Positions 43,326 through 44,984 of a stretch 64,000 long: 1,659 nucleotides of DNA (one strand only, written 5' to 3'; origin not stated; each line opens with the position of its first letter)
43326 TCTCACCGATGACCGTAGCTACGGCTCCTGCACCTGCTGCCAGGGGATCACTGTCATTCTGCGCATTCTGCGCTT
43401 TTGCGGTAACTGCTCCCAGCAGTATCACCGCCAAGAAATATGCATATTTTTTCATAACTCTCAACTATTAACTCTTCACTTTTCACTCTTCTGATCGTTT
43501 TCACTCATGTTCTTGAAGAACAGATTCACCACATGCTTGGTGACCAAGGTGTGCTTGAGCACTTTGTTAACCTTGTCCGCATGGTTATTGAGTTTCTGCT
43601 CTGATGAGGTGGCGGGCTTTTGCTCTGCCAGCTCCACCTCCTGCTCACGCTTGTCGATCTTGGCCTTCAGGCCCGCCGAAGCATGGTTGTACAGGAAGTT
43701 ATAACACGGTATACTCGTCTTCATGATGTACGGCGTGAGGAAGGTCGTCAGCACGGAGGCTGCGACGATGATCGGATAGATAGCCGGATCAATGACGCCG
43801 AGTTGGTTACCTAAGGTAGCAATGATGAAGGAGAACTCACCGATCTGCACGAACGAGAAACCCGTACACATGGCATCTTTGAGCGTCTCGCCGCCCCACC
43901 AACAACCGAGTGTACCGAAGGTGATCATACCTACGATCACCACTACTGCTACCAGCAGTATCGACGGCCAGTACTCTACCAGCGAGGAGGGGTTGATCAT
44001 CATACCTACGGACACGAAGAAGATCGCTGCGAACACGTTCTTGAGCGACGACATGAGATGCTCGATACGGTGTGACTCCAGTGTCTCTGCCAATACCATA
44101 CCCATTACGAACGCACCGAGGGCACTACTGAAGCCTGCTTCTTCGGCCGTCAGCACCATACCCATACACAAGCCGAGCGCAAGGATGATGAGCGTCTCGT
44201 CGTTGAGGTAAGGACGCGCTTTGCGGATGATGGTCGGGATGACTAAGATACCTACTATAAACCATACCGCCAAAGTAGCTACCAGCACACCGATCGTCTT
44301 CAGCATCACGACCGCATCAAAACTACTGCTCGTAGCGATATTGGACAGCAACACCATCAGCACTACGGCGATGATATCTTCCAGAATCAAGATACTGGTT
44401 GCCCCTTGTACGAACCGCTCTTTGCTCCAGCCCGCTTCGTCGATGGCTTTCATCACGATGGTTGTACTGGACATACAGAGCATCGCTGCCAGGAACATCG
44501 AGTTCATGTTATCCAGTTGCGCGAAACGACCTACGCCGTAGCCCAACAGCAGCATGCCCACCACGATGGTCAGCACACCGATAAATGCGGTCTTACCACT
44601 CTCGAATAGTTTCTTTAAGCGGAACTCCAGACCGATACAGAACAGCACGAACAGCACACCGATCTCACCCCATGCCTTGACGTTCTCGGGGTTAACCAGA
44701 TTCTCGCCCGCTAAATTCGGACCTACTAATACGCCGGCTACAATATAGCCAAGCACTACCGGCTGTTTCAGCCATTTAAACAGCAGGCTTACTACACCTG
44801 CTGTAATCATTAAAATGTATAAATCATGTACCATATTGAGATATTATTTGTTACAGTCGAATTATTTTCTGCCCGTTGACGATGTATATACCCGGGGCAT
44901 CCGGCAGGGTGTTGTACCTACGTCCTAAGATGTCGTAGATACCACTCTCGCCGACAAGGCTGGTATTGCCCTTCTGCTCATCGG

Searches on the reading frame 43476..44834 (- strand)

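Call 14: search_protein_families(library=pfam, proteins=[window:43476-44834:-], max_evalue=0.01)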
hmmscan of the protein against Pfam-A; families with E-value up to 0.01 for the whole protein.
window:43476-44834:- (452 aa): 1 family
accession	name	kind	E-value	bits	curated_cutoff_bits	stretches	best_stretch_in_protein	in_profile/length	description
PF00999.27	Na_H_Exchanger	-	4e-58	197.5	26.2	1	12-370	4-373/375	Sodium/hydrogen exchanger, transmembrane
